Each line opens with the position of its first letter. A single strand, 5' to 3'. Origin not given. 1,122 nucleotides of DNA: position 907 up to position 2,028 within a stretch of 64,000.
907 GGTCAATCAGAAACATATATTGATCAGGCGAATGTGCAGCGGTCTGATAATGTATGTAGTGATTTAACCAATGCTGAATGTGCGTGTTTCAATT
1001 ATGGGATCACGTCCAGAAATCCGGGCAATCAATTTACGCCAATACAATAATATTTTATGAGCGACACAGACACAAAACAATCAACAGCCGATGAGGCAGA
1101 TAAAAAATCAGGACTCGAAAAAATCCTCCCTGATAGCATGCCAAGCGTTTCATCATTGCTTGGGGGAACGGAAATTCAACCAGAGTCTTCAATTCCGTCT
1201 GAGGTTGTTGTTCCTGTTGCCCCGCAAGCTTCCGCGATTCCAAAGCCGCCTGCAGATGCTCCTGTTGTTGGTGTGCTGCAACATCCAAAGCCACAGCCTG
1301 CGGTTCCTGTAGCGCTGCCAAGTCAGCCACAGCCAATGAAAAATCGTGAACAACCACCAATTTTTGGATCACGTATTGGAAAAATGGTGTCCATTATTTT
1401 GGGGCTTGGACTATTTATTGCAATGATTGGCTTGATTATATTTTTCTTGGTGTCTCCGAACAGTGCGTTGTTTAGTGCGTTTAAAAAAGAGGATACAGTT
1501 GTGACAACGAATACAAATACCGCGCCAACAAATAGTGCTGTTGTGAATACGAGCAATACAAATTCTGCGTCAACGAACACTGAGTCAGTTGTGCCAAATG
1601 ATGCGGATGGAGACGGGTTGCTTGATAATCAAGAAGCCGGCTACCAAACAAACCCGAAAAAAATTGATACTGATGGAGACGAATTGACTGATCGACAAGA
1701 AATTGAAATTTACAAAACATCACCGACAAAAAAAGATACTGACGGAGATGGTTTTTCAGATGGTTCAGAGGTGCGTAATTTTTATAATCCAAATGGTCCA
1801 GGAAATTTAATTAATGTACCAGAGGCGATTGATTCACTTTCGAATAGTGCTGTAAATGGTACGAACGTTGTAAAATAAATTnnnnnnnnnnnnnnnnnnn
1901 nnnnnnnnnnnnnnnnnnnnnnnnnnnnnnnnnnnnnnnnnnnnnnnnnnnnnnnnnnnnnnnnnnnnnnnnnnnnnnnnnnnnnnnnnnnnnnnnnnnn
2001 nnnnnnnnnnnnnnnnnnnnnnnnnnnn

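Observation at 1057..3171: Paralogous family of membrane-anchored proteins with thrombospondin-type-3-like Ca-binding repeats (two tandem copies here, third at 62314..63054)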

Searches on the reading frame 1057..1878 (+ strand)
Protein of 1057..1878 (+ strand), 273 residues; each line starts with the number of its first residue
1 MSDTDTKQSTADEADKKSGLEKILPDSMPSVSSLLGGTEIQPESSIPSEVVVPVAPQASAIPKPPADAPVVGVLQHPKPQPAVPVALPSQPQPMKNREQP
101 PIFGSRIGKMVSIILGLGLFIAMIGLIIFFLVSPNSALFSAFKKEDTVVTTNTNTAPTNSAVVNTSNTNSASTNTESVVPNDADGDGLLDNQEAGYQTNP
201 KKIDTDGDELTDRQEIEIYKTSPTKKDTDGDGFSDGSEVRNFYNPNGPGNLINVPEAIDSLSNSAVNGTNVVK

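Call 4: search_protein_families(library=pfam, proteins=[window:1057-1878:+], max_evalue=1)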
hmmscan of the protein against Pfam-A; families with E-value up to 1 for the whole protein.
window:1057-1878:+ (273 aa): 3 families
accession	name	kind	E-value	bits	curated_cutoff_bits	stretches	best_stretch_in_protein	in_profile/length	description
PF18884.5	TSP3_bac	-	9.1e-11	41.8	25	2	227-239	1-13/22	Bacterial TSP3 repeat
PF03495.19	Binary_toxB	-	2.4e-05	24.9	25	1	182-240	2-61/78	Clostridial binary toxin B/anthrax toxin PA Ca-binding domain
PF13517.12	FG-GAP_3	-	0.54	11.3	26.9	1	166-190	37-58/61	FG-GAP-like repeat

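Call 5: search_protein_families(library=ncbifam, proteins=[window:1057-1878:+], max_evalue=1)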
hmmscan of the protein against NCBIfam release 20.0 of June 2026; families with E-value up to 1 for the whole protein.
window:1057-1878:+ (273 aa): 6 families
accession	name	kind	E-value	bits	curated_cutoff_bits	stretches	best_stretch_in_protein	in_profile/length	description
NF033765.2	gliding_CglD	equivalog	9e-09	33.7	400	1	163-242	157-244/1124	adventurous gliding motility lipoprotein CglD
NF047639.1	throspo3_MtsD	equivalog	1.1e-06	27.1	800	1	163-245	441-527/651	cell-cell cohesion protein MtsD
NF047638.1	throspo3_MtsC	equivalog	0.0021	17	350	1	180-236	64-121/428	cell-cell cohesion MYXO-CTERM protein MtsC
NF053806.1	lanmdlnLanM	equivalog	0.0075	16.3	135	1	161-238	13-94/132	lanmodulin LanM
NF037998.2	RND_1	equivalog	0.13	9.8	400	1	109-177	753-821/1237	protein translocase SecDF, variant type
NF041589.1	PepG1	equivalog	0.16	11.6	70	1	110-129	19-39/47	type I toxin-antitoxin system toxin PepG1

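Call 14: find_encoding_contigs(protein=window:1057-1878:+, flank=10000, max_places=6)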
Protein window:1057-1878:+ (273 aa): 1 contig read that carries it; 1 place shown.
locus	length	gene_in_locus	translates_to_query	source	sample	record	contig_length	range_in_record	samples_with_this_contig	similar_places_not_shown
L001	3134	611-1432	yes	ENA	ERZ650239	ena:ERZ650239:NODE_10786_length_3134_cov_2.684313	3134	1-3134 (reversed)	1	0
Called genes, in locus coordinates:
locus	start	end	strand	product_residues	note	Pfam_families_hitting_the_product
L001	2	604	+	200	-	?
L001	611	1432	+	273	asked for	PF18884:TSP3_bac (faint)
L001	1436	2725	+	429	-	-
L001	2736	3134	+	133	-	?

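Call 15: find_homologous_proteins(query=window:1057-1878:+)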
Query window:1057-1878:+ (273 aa): 71 proteins with E <= 0.001 among 1160 candidates.
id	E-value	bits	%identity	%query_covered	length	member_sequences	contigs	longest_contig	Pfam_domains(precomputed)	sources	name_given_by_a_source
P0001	6.7e-170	581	100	100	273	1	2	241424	PF18884.6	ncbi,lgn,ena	-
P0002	4.1e-64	235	49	97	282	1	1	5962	PF18884.6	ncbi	-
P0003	1.5e-58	216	49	91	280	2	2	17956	PF18884.6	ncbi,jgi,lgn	jgi:hypothetical protein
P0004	4.1e-58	215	47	89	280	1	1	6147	PF18884.6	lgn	-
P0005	2.7e-55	206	47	91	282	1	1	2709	PF18884.6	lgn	-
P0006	3.7e-54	202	47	89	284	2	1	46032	PF18884.6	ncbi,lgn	-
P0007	2.0e-47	180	41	99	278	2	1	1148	PF18884.6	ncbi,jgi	jgi:hypothetical protein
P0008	8.3e-34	135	61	36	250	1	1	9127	PF18884.6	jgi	jgi:hypothetical protein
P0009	9.9e-29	119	62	30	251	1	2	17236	PF18884.6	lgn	-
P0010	1.4e-28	118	43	67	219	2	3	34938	PF18884.6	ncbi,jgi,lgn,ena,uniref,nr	ncbi:MAG: hypothetical protein COY66_00550 [Candidatus Kerfeldbacteria bacterium CG_4_10_14_0_8_um_f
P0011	4.9e-27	113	43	55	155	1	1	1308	PF18884.6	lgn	-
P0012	8.4e-27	112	43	57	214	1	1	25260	PF18884.6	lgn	-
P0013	1.5e-26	112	40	66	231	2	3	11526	PF18884.6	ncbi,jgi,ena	-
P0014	1.5e-25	108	39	66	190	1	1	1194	PF18884.6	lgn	-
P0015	2.8e-25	107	60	19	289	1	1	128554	PF18884.6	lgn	-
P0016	4.6e-25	107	35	74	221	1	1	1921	PF18884.6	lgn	-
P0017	2.7e-24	104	37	21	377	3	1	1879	PF07679.23,PF18884.6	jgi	-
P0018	4.7e-24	103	37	21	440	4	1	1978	PF07679.23,PF13895.13,PF13927.13,PF18884.6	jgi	jgi:hypothetical protein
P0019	3.4e-23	101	39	56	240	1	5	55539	PF18884.6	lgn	-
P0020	1.1e-22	99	52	33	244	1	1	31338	PF18884.6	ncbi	-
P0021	5.3e-22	97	53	39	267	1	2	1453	PF18884.6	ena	-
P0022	2.7e-20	91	49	26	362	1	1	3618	PF18884.6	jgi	jgi:hypothetical protein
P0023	3.5e-20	91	32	19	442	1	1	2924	PF18884.6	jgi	jgi:Bacterial TSP3 repeat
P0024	7.4e-19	86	56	23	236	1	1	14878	PF00059.28,PF18884.6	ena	-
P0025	1.1e-18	86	37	23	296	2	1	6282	PF18884.6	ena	-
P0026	1.7e-18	85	61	27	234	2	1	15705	PF18884.6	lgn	-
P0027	4.0e-18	84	56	26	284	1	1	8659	PF18884.6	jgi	-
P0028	8.5e-18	83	49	25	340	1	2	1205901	PF18884.6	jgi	-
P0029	1.4e-17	82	43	25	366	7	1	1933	PF18884.6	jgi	jgi:hypothetical protein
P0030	3.5e-17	81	56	26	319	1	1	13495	PF18884.6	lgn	-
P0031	4.7e-16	77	36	35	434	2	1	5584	PF18884.6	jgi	jgi:Bacterial TSP3 repeat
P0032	1.3e-15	76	51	23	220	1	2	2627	PF18884.6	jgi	jgi:hypothetical protein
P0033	8.6e-15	73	43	26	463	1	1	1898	PF18884.6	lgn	-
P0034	4.4e-13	67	47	22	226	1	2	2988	PF18884.6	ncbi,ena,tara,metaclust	tara:strand:+ start:807 stop:1487 length:681 start_codon:yes stop_codon:yes gene_type:complete|metac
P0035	1.3e-12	66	61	26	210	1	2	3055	PF18884.6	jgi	jgi:hypothetical protein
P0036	1.4e-12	66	50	23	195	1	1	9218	PF18884.6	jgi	jgi:hypothetical protein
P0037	1.7e-12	66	49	21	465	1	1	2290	PF09471.16,PF18884.6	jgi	-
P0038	7.6e-12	63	56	30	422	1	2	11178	PF18884.6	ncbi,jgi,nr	ncbi:hypothetical protein HQ544_04360 [Candidatus Falkowbacteria bacterium]|nr:hypothetical protein 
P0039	9.7e-12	63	47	23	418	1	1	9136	PF18884.6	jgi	jgi:predicted Zn-dependent protease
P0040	1.0e-11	63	55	27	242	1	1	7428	PF18884.6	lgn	-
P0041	1.3e-11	63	49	33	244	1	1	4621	PF18884.6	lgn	-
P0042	2.6e-11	62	43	34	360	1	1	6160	PF18884.6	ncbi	ncbi:MAG: hypothetical protein ACI8W8_003272, partial [Rhodothermales bacterium]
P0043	9.6e-11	60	37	25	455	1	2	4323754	PF18884.6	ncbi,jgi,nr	ncbi:MAG: hypothetical protein HPY30_09200 [Gammaproteobacteria bacterium (ex Lamellibrachia satsuma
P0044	2.0e-10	59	49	23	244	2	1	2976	PF03734.20,PF18884.6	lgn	-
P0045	2.2e-10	59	54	26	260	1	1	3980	PF18884.6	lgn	-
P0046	1.1e-9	56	51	23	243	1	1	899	PF03734.20,PF18884.6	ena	-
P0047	2.1e-9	55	37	38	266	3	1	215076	PF18884.6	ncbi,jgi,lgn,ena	ncbi:MAG: hypothetical protein WC497_03125 [Patescibacteria group bacterium]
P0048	2.1e-9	55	56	20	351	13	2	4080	PF18884.6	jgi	jgi:hypothetical protein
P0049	2.9e-9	55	46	25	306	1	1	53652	PF18884.6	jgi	jgi:hypothetical protein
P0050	3.8e-9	55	47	21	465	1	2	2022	PF22888.2,PF18884.6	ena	-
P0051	1.2e-8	53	51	18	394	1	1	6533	PF18884.6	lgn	-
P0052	1.3e-8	53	41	27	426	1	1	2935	PF13385.14,PF18884.6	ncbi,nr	ncbi:MAG: hypothetical protein PF482_08000, partial [Desulfobacteraceae bacterium]|nr:hypothetical p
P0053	1.7e-8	52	47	21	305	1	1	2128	PF18884.6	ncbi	-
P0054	1.7e-8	52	40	23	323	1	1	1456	PF18884.6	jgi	jgi:hypothetical protein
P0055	2.1e-8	52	51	21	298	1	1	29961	PF18884.6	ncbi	-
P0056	3.5e-8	51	49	19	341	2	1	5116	PF18884.6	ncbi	-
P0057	8.6e-8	50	42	20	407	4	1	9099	PF22888.2,PF18884.6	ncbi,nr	ncbi:MAG: hypothetical protein JMN24_17165 [gamma proteobacterium endosymbiont of Lamellibrachia ana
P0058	1.2e-7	50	43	27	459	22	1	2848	PF18884.6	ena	-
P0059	2.1e-7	49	52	21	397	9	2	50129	PF18884.6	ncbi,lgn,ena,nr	ncbi:MAG: thrombospondin type 3 repeat-containing protein [Ruminococcus sp.]|nr:thrombospondin type 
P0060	2.7e-7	48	57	14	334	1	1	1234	PF18884.6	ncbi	-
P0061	8.0e-7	47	46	26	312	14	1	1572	PF13620.13,PF18884.6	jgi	jgi:thrombospondin type 3 repeat protein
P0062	2.3e-6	45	55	20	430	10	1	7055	PF13385.14,PF18884.6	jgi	jgi:hypothetical protein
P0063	3.9e-6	45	50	18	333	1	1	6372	PF18884.6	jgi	jgi:hypothetical protein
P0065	4.5e-5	41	49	24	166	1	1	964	PF03734.20,PF18884.6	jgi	jgi:L,D-transpeptidase-like protein/thrombospondin type 3 repeat protein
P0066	6.3e-5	41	47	16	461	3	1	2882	PF18884.6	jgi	jgi:hypothetical protein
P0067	8.4e-5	40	50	21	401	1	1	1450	PF18884.6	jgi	jgi:ELWxxDGT repeat protein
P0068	1.2e-4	40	58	16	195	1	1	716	PF18884.6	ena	-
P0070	5.7e-4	38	52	23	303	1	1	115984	PF18884.6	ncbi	-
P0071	9.8e-4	37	53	16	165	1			PF18884.6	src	-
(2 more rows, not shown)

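Call 16: find_encoding_contigs(protein=P0006, flank=8000, max_places=2)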
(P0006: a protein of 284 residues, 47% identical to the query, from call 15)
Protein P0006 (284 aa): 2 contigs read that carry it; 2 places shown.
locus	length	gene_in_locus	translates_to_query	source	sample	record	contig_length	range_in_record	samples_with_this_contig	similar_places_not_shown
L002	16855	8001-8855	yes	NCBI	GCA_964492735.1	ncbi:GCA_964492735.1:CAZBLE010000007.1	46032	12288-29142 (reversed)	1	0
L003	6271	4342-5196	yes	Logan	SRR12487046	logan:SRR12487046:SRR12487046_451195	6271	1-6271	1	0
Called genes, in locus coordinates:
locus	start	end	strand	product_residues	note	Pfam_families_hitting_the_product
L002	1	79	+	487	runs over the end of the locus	PF13393:tRNA-synt_His, PF00587:tRNA-synt_2b, PF03129:HGTP_anticodon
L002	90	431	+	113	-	PF11969:DcpS_C, PF01230:HIT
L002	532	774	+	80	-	-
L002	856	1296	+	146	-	PF09424:YqeY, PF02637:GatB_Yqey (weak)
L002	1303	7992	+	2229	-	PF18895:T4SS_pilin, PF01833:TIG (faint), PF13205:Big_5 (faint)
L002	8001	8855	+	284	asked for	PF18884:TSP3_bac (weak)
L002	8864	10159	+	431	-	-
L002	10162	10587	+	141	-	PF02130:YbeY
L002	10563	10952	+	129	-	PF01219:DAGK_prokar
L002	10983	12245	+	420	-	-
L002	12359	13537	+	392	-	PF00091:Tubulin, PF12327:FtsZ_C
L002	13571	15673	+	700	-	PF00989:PAS, PF08448:PAS_4, PF13188:PAS_8 (weak), PF13426:PAS_9, PF00512:HisKA, PF02518:HATPase_c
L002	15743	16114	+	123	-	PF00072:Response_reg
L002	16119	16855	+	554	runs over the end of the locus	PF05157:MshEN (weak), PF25199:nSTAND_NTPase5 (faint), PF00437:T2SSE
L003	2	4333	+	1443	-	?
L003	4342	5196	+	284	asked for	PF18884:TSP3_bac (weak)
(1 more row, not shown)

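Call 17: find_encoding_contigs(protein=P0003, flank=8000, max_places=2)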
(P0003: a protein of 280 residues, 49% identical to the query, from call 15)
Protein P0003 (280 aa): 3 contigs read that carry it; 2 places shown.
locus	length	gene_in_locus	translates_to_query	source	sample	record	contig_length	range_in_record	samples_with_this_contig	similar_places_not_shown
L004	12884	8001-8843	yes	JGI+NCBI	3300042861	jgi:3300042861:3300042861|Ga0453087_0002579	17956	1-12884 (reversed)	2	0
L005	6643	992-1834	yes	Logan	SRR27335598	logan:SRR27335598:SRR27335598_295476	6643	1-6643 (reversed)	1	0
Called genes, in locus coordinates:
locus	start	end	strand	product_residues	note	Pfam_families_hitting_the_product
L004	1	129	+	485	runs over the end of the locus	PF13393:tRNA-synt_His, PF00587:tRNA-synt_2b, PF03129:HGTP_anticodon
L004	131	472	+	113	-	PF11969:DcpS_C, PF01230:HIT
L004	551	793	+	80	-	-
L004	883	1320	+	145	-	PF02637:GatB_Yqey (faint), PF09424:YqeY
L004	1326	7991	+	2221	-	PF18895:T4SS_pilin (weak), PF13205:Big_5 (weak), PF01833:TIG (faint)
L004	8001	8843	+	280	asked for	PF18884:TSP3_bac (weak)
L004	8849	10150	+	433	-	-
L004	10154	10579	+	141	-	PF02130:YbeY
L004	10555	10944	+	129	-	PF01219:DAGK_prokar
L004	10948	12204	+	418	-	PF11104:PilM_2 (faint), PF02491:SHS2_FTSA, PF06723:MreB_Mbl, PF14450:FtsA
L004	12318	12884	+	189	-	?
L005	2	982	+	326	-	?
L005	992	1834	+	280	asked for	PF18884:TSP3_bac (weak)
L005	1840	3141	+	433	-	-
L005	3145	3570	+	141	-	PF02130:YbeY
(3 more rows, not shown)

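Call 18: find_encoding_contigs(protein=P0010, flank=8000, max_places=2)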
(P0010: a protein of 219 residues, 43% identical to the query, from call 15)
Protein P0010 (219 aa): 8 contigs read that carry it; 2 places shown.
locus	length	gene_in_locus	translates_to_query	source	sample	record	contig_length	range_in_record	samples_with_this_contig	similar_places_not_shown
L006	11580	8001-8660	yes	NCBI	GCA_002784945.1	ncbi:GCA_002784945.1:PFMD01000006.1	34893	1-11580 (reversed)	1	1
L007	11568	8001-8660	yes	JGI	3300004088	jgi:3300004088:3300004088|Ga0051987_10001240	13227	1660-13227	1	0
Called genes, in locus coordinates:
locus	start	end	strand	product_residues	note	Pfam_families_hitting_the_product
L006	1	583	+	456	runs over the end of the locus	PF13393:tRNA-synt_His, PF00587:tRNA-synt_2b, PF03129:HGTP_anticodon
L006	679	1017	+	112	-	PF11969:DcpS_C, PF01230:HIT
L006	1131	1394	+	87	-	-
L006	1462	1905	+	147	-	PF09424:YqeY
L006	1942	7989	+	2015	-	PF18895:T4SS_pilin, PF01833:TIG (weak), PF13205:Big_5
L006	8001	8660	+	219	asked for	PF18884:TSP3_bac (weak)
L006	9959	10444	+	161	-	PF02130:YbeY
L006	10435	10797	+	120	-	PF01219:DAGK_prokar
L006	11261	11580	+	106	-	?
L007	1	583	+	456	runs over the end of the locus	PF13393:tRNA-synt_His, PF00587:tRNA-synt_2b, PF03129:HGTP_anticodon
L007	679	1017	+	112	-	PF11969:DcpS_C, PF01230:HIT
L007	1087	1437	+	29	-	-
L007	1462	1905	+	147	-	PF09424:YqeY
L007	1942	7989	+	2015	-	PF18895:T4SS_pilin, PF01833:TIG (weak), PF13205:Big_5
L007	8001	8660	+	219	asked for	PF18884:TSP3_bac (weak)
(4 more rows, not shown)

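Call 26: search_protein_families(library=pfam, proteins=[L002:1303-7992:+, L006:1942-7989:+], max_evalue=0.01)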
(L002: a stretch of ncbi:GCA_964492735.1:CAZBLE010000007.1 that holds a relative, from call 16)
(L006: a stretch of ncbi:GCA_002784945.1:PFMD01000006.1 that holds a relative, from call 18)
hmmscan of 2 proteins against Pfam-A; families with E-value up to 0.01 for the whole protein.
L002:1303-7992:+ (2229 aa): 3 families
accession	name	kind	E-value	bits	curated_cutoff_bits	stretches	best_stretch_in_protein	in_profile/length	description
PF13205.12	Big_5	-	2.1e-25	89.9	23.6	3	1608-1694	3-92/105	Bacterial Ig-like domain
PF01833.30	TIG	-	5.6e-16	58.7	20.9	2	1358-1442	1-83/84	IPT/TIG domain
PF18895.5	T4SS_pilin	-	3.7e-09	37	26.6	1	51-121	2-71/71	Type IV secretion system pilin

L006:1942-7989:+ (2015 aa): 3 families
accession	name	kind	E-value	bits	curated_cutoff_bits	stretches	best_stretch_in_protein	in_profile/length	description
PF13205.12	Big_5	-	8.6e-28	97.6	23.6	2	819-930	11-105/105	Bacterial Ig-like domain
PF01833.30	TIG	-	6e-15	55.5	20.9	2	708-786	1-82/84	IPT/TIG domain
PF18895.5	T4SS_pilin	-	5.4e-12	46.1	26.6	1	60-128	3-71/71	Type IV secretion system pilin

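Call 47: find_related_loci(query=A3, collection=genome_contigs, flank=10000)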
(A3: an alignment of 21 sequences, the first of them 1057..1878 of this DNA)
Query A3 (273 aa) in genome_contigs; peptide patterns used: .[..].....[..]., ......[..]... (x = any residue, [..] = any of these).
600 stretches matched a pattern (row limit reached: there are more); 361 encode a relative of the query (tblastn E <= 1e-3); the best 80 are kept; 80 distinct loci.
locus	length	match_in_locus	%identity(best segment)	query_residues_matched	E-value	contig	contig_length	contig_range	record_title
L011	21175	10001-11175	37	80-257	2e-23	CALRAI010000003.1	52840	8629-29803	MAG: Candidatus Uhrbacteria bacterium isolate MaH-04nov19-6 genome assembly, contig: MaH-04nov19-C1263, whole genome sho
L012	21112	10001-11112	47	152-261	2e-23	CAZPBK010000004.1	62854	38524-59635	MAG TPA_asm: uncultured Gammaproteobacteria bacterium isolate binchicken_co13_472 genome assembly, contig: NODE_346_leng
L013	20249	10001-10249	58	178-260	4e-23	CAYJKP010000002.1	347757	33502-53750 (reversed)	MAG TPA_asm: uncultured Gammaproteobacteria bacterium isolate ERP124720_co1_115 genome assembly, contig: NODE_31_length_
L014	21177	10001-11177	43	113-252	1e-22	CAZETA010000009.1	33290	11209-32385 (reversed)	MAG TPA_asm: uncultured Gammaproteobacteria bacterium isolate SRP298887_co1_128 genome assembly, contig: NODE_1039_lengt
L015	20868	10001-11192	35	56-256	2e-22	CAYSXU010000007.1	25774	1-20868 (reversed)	MAG TPA_asm: uncultured Gammaproteobacteria bacterium isolate SRP062349_co5_332 genome assembly, contig: NODE_535_length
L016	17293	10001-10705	30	30-256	3e-22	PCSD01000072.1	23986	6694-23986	MAG: Candidatus Falkowbacteria bacterium CG23_combo_of_CG06-09_8_20_14_all_49_15 CG23_scaffold_634_c, whole genome shotg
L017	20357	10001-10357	45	157-273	4e-22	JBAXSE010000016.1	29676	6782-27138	MAG: Candidatus Falkowbacteria bacterium isolate ELA601 MAG601_16, whole genome shotgun sequence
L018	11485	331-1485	34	101-255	7e-22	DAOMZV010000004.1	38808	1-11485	MAG TPA_asm: Candidatus Magasanikbacteria bacterium isolate AMR_MDS_3990 NODE_777_length_38808_cov_6.889376, whole genom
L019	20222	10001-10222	58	182-255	3e-20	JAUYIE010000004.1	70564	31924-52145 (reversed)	MAG: bacterium isolate C24_maxbin.235 C24_k141_152995, whole genome shotgun sequence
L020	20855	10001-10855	52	182-256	4e-20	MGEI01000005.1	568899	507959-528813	MAG: Candidatus Uhrbacteria bacterium RIFCSPLOWO2_01_FULL_47_17 rifcsplowo2_01_scaffold_74, whole genome shotgun sequenc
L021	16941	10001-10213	58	182-252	6e-20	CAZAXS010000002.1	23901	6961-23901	MAG TPA_asm: uncultured Gammaproteobacteria bacterium isolate SRP107338_co1_193 genome assembly, contig: NODE_1848_lengt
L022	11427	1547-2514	46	158-256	8e-20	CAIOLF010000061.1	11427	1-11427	MAG: Candidatus Buchananbacteria bacterium isolate AlinenSediments_bin-3511 genome assembly, contig: bin-3511:61/72, who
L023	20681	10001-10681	32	42-255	1e-19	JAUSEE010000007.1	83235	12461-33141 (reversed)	MAG: Candidatus Buchananbacteria bacterium isolate E14_maxbin.167 E14_k141_724261, whole genome shotgun sequence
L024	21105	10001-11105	56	139-258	1e-19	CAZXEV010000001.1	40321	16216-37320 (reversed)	MAG TPA_asm: uncultured Gammaproteobacteria bacterium isolate SRP286056_co3_44 genome assembly, contig: NODE_625_length_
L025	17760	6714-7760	56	182-272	2e-19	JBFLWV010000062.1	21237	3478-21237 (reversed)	MAG: Patescibacteria group bacterium isolate MAG041 MAG041_62, whole genome shotgun sequence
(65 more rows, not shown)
